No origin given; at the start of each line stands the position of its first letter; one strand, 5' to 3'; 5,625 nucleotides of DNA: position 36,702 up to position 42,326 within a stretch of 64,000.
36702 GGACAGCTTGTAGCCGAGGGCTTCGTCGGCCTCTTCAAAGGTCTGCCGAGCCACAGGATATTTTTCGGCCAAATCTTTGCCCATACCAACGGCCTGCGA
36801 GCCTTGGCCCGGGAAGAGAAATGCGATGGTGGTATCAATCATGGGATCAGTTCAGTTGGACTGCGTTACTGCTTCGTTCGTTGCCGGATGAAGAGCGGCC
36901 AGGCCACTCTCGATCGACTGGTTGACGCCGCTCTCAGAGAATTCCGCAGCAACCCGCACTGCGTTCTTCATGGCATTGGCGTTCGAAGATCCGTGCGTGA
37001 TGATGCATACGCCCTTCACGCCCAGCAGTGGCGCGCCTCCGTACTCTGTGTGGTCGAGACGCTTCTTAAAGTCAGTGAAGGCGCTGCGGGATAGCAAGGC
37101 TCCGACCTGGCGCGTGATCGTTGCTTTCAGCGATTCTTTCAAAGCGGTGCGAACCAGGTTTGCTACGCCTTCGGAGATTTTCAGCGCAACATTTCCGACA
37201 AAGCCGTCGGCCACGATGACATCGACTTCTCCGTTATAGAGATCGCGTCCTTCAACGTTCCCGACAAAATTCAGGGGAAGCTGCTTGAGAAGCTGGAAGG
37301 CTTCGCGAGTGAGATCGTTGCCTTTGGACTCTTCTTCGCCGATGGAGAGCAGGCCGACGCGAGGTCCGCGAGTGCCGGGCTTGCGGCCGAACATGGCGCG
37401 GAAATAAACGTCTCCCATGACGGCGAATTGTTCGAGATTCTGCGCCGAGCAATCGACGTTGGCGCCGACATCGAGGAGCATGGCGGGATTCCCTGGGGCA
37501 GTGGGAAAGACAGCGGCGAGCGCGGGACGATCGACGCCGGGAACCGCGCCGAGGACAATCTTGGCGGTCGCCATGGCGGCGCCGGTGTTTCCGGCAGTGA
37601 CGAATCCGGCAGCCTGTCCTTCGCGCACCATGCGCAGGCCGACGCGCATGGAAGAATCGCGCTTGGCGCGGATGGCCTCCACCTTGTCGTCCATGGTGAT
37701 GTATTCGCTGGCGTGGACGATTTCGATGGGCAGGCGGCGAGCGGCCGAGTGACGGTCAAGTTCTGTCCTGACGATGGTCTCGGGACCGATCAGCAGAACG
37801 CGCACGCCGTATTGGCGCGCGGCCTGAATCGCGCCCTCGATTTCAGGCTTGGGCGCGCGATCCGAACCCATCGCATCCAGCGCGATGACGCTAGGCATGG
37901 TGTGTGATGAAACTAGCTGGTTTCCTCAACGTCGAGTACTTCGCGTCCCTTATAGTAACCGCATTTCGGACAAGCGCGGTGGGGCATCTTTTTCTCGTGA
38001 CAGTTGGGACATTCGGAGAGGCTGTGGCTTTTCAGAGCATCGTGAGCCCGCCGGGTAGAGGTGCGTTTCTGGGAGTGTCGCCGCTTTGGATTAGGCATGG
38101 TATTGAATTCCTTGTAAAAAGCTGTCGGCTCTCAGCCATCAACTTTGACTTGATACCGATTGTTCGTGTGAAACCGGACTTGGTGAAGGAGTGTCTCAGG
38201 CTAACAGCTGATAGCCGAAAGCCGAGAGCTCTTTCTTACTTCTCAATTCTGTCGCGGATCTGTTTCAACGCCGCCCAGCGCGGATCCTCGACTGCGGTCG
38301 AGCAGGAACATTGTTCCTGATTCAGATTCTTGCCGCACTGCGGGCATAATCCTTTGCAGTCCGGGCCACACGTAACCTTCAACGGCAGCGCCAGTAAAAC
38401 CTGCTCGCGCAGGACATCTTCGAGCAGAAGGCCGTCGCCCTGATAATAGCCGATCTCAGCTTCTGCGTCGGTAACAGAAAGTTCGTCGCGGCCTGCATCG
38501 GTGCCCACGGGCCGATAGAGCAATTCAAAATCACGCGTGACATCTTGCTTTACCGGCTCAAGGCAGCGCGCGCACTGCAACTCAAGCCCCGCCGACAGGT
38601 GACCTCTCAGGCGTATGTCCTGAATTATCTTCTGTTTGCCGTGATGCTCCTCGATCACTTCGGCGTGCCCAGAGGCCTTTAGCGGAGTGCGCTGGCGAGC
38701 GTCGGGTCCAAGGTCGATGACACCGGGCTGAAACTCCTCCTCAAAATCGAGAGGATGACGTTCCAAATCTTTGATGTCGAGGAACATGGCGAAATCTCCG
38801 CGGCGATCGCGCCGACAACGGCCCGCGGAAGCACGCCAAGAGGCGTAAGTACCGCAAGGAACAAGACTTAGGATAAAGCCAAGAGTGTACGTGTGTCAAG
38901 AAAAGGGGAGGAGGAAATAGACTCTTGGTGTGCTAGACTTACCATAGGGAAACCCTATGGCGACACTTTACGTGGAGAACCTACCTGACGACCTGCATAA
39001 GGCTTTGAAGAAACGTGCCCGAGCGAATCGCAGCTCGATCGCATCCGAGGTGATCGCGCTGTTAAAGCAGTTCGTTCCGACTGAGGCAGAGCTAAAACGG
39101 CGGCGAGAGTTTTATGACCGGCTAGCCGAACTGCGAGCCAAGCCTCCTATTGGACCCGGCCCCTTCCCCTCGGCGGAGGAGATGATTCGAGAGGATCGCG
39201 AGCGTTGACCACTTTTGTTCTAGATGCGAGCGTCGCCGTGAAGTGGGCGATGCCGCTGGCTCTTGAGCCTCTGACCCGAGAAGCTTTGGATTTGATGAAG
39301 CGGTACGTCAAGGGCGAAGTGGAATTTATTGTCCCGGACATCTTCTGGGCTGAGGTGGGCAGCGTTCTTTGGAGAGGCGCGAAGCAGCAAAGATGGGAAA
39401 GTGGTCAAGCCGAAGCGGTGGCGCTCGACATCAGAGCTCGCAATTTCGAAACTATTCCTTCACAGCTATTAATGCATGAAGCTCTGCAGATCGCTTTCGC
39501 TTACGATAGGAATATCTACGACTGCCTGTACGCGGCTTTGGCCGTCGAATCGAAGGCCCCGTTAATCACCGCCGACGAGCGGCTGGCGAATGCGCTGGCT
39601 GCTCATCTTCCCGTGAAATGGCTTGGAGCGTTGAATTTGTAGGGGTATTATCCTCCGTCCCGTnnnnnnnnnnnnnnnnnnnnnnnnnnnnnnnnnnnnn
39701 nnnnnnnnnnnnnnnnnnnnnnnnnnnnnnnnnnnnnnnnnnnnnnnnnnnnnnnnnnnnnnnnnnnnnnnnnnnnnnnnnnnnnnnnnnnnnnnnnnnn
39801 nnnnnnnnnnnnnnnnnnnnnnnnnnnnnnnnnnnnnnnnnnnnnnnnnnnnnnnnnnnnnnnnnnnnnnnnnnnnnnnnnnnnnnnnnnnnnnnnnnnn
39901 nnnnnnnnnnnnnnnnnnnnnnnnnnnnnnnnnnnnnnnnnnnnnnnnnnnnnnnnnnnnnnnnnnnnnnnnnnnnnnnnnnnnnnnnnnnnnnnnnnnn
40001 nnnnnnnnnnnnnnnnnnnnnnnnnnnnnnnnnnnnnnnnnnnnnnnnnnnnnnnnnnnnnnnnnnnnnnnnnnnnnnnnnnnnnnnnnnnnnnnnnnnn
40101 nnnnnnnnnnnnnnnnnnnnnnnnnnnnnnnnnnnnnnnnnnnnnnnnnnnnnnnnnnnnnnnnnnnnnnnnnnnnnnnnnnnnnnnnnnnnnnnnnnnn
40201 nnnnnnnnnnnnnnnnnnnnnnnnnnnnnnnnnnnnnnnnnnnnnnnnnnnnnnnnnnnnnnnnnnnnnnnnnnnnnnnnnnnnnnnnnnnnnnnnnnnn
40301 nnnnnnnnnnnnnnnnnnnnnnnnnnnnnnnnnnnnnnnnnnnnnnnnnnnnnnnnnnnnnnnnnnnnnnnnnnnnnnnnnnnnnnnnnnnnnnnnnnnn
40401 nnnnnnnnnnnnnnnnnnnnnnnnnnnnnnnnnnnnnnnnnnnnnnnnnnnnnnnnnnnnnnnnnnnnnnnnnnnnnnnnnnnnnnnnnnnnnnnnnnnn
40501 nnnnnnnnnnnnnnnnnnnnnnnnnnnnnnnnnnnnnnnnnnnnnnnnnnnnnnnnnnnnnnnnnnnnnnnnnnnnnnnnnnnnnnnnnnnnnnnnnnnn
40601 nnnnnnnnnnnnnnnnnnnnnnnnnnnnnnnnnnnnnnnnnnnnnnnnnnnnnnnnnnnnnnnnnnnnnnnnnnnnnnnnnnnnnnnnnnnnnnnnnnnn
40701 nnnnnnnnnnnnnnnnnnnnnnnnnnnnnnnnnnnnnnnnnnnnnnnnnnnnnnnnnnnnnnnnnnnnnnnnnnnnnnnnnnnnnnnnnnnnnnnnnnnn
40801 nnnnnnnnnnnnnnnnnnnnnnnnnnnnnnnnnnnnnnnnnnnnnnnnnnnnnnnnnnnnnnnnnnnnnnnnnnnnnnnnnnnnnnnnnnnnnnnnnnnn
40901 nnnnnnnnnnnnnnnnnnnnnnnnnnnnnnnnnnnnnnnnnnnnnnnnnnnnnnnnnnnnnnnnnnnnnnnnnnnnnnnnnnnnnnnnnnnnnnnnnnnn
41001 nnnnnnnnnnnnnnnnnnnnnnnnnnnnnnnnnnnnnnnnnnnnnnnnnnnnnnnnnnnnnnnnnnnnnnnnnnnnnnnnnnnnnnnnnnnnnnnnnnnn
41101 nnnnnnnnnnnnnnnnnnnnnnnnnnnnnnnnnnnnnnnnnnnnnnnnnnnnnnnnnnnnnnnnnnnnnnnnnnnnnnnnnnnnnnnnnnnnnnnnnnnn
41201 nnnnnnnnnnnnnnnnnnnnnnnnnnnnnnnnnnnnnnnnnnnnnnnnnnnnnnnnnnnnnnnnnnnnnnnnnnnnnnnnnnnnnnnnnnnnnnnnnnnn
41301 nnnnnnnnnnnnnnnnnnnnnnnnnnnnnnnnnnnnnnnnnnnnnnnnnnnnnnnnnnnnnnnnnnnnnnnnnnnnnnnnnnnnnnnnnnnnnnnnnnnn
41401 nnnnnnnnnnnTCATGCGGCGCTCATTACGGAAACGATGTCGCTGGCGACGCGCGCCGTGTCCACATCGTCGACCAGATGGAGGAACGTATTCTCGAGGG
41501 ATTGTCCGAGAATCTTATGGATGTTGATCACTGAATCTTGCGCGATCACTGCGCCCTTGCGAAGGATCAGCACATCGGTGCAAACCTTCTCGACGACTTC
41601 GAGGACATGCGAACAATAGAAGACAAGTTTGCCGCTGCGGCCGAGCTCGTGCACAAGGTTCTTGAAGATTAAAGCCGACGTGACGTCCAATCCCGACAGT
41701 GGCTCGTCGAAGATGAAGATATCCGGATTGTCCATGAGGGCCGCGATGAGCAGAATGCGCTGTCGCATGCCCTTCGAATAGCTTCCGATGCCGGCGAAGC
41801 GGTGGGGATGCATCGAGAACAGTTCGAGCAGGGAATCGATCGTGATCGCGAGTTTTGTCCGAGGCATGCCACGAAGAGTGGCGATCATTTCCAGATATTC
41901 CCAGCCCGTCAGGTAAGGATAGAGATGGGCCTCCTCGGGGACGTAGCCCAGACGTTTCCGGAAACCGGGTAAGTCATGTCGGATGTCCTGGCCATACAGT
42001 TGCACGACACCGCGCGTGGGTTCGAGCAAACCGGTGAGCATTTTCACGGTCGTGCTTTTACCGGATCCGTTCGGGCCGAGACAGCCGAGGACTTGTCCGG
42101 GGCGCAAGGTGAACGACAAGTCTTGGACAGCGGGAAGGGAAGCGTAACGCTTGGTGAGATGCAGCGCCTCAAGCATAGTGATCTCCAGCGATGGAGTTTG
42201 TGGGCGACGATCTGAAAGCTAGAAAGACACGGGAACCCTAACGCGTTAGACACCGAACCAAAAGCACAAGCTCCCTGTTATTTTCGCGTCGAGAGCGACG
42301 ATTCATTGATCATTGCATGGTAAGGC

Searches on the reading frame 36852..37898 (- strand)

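Call 19: search_protein_families(library=pfam, proteins=[window:36852-37898:-], max_evalue=0.00001)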
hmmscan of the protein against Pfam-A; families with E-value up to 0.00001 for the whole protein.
window:36852-37898:- (348 aa): 1 family
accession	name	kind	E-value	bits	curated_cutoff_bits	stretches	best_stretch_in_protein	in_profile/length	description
PF02504.20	FA_synthesis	-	6.5e-109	364.4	29.1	1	5-327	3-323/324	Fatty acid synthesis protein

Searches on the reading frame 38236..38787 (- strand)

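Call 19: search_protein_families(library=pfam, proteins=[window:38236-38787:-], max_evalue=0.00001)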
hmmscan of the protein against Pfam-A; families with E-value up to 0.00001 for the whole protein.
window:38236-38787:- (183 aa): 1 family
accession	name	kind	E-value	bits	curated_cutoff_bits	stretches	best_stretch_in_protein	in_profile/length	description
PF02620.22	YceD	-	1.6e-34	119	33.2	1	60-177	1-118/119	Large ribosomal RNA subunit accumulation protein YceD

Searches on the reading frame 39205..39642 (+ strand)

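Call 19: search_protein_families(library=pfam, proteins=[window:39205-39642:+], max_evalue=0.00001)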
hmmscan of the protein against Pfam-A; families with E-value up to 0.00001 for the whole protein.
window:39205-39642:+ (145 aa): 1 family
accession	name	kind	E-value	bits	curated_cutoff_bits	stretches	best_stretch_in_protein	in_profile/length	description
PF01850.27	PIN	-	3e-15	57.3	23.6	1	5-129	2-116/120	PIN domain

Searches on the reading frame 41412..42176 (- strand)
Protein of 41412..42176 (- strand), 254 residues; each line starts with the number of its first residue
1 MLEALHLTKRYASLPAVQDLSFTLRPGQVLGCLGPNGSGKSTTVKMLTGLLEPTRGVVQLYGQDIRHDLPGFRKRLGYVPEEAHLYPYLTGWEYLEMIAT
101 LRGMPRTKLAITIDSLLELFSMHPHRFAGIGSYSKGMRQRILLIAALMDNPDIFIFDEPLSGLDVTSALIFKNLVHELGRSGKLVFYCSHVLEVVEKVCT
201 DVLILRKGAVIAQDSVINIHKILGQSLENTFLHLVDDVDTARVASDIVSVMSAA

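Call 19: search_protein_families(library=pfam, proteins=[window:41412-42176:-], max_evalue=0.00001)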
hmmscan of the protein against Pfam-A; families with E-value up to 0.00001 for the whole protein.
window:41412-42176:- (254 aa): 2 families
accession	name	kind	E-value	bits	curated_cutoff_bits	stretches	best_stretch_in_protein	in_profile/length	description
PF00005.33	ABC_tran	-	2.1e-29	103.3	25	1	18-160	2-136/137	ABC transporter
PF13304.12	AAA_21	-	7.7e-06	26.6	27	0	132-175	237-280/304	AAA domain, putative AbiEii toxin, Type IV TA system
